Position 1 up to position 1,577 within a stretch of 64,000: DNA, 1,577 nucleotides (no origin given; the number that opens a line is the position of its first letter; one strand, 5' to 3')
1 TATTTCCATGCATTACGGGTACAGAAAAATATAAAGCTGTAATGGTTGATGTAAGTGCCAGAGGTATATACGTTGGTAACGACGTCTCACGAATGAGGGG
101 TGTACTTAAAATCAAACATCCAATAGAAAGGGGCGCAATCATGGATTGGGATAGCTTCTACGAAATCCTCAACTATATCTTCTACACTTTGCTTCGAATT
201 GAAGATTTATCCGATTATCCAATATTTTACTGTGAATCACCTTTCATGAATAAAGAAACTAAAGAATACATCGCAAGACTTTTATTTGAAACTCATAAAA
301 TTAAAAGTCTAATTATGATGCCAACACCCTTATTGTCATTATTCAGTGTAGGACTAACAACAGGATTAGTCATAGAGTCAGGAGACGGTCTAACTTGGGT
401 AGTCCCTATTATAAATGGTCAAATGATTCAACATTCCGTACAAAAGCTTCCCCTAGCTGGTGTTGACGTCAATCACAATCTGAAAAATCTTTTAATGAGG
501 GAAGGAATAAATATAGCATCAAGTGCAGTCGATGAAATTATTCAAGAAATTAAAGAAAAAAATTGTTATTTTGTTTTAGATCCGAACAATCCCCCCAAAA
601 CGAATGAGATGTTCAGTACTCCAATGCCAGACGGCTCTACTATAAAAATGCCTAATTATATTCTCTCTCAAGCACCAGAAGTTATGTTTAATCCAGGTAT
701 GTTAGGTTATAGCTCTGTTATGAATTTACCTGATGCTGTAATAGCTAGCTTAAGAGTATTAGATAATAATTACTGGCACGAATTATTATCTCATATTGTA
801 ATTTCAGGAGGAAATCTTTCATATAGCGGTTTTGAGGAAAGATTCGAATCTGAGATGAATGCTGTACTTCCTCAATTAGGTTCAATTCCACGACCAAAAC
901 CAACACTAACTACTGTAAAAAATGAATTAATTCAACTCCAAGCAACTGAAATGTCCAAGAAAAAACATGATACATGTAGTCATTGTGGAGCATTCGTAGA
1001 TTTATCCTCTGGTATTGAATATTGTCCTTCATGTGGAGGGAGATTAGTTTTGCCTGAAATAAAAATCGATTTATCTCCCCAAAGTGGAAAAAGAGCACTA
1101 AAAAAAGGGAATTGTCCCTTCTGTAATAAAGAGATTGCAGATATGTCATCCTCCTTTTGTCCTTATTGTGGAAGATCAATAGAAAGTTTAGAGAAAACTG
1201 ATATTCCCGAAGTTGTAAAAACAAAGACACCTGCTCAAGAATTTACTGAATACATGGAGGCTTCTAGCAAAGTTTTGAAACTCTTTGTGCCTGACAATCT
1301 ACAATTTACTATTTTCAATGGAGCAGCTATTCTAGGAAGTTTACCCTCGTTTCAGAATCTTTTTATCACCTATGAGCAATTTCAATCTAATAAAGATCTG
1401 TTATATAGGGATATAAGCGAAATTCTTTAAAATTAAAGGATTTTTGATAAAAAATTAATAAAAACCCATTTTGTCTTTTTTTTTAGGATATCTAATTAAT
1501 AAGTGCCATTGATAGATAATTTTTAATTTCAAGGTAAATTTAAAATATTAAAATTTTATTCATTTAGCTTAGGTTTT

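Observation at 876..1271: Actin homologue with a ~130-residue insertion containing two zinc ribbons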

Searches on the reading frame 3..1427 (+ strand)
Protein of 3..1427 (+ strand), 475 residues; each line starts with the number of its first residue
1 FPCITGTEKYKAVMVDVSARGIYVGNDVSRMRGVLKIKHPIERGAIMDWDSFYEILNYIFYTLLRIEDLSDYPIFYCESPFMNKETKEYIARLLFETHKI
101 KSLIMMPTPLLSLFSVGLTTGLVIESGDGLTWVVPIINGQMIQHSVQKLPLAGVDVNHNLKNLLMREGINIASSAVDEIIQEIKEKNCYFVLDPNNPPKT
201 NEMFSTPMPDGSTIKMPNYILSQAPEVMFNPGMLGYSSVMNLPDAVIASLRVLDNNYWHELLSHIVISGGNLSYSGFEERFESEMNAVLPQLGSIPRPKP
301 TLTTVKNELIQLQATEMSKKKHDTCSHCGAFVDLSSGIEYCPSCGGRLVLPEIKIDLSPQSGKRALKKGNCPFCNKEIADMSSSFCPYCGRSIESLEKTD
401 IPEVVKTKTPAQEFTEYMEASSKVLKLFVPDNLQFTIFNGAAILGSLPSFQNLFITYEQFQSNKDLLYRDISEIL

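Call 4: search_protein_families(library=pfam, proteins=[window:3-1427:+], max_evalue=1)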
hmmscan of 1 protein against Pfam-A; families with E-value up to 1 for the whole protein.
window:3-1427:+ (475 aa): 23 families
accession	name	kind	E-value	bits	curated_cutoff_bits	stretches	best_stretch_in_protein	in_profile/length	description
PF00022.25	Actin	-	3.1e-54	184.6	27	1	2-290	31-354/410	Actin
PF12773.13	DZR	-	1.9e-06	28.4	27.3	2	325-390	1-45/45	Double zinc ribbon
PF13248.11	Zn_ribbon_3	-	6.3e-06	25.9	27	2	324-348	4-26/26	zinc-ribbon domain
PF24460.1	DUF7575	-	2.5e-05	24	28.5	1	370-393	5-27/28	Domain of unknown function (DUF7575)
PF13240.11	Zn_Ribbon_1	-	4.6e-05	23.5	25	1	371-392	2-22/23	zinc-ribbon domain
PF17032.10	Zn_ribbon_15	-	0.00013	23.1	28.9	2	317-345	47-73/73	zinc-ribbon family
PF08772.16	Zn_ribbon_NOB1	-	0.00014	22.3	24.9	1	370-400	10-38/72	Nin one binding (NOB1) Zn-ribbon like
PF24463.1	DUF7577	-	0.0002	21.3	28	1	324-348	4-26/27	Domain of unknown function (DUF7577)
PF07191.17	Zn_ribbon_6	-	0.00032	21.1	25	1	367-397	15-43/67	Double zinc ribbon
PF18912.6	DZR_2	-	0.0013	19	27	1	367-394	20-47/56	Double zinc ribbon domain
PF01155.25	HypA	-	0.013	16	28.9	0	322-347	70-95/112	Hydrogenase/urease nickel incorporation, metallochaperone, hypA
PF14803.11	Zn_ribbon_Nudix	-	0.026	14.9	25.6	0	340-349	2-11/34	Nudix N-terminal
PF06221.18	zf-C2HC5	-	0.04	14.4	25.8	0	324-352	19-48/54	Putative zinc finger motif, C2HC5-type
PF03119.21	DNA_ligase_ZBD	-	0.05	13.9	25.8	0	341-352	2-13/27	NAD-dependent DNA ligase C4 zinc finger domain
PF23455.1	DUF7129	-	0.057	13.6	30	1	325-348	14-37/45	Domain of unknown function (DUF7129)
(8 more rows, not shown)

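Call 5: search_solved_structures(query=window:3-1427:+, show_alignments=3)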
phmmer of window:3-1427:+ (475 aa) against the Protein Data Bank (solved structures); distinct sequences matched with E-value up to 0.001: 160 (the best 60 are shown).
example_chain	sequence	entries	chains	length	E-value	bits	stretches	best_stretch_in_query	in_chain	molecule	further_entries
9wc4_A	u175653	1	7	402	5e-60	206.9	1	1-291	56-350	HC1 actin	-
8thx_A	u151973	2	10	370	3.2e-55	191.1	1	1-291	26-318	Actin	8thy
8ti3_A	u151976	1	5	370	6e-55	190.1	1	1-291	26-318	Actin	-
7yfn_A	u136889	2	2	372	6.1e-55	190.1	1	1-291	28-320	Actin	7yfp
1yag_A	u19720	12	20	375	6.3e-55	190.1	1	1-291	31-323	PROTEIN (ACTIN) | Actin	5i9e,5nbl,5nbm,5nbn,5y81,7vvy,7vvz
7ju4_u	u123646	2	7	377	7.1e-55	189.9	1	1-292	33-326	Actin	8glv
3b63_C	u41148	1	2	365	7.6e-55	189.8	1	1-291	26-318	Actin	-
4cbw_A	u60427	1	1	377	1.1e-54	189.2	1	1-291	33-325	ACTIN, ALPHA SKELETAL MUSCLE, ACTIN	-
7zvw_B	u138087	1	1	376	1.9e-54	188.5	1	1-291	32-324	Actin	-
1yvn_A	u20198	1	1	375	2.3e-54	188.2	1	1-291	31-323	PROTEIN (ACTIN)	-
8trm_A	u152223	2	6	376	2.3e-54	188.2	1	1-291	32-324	Actin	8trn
3b63_A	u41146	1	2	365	2.7e-54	188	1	1-291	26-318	Actin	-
6i4h_A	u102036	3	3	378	3e-54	187.8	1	1-291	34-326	Actin-1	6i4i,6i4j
4pl7_A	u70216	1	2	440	3.6e-54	187.6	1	1-291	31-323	Actin,Thymosin beta-4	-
6i4k_A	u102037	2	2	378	7.8e-54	186.5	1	1-291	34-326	Actin-1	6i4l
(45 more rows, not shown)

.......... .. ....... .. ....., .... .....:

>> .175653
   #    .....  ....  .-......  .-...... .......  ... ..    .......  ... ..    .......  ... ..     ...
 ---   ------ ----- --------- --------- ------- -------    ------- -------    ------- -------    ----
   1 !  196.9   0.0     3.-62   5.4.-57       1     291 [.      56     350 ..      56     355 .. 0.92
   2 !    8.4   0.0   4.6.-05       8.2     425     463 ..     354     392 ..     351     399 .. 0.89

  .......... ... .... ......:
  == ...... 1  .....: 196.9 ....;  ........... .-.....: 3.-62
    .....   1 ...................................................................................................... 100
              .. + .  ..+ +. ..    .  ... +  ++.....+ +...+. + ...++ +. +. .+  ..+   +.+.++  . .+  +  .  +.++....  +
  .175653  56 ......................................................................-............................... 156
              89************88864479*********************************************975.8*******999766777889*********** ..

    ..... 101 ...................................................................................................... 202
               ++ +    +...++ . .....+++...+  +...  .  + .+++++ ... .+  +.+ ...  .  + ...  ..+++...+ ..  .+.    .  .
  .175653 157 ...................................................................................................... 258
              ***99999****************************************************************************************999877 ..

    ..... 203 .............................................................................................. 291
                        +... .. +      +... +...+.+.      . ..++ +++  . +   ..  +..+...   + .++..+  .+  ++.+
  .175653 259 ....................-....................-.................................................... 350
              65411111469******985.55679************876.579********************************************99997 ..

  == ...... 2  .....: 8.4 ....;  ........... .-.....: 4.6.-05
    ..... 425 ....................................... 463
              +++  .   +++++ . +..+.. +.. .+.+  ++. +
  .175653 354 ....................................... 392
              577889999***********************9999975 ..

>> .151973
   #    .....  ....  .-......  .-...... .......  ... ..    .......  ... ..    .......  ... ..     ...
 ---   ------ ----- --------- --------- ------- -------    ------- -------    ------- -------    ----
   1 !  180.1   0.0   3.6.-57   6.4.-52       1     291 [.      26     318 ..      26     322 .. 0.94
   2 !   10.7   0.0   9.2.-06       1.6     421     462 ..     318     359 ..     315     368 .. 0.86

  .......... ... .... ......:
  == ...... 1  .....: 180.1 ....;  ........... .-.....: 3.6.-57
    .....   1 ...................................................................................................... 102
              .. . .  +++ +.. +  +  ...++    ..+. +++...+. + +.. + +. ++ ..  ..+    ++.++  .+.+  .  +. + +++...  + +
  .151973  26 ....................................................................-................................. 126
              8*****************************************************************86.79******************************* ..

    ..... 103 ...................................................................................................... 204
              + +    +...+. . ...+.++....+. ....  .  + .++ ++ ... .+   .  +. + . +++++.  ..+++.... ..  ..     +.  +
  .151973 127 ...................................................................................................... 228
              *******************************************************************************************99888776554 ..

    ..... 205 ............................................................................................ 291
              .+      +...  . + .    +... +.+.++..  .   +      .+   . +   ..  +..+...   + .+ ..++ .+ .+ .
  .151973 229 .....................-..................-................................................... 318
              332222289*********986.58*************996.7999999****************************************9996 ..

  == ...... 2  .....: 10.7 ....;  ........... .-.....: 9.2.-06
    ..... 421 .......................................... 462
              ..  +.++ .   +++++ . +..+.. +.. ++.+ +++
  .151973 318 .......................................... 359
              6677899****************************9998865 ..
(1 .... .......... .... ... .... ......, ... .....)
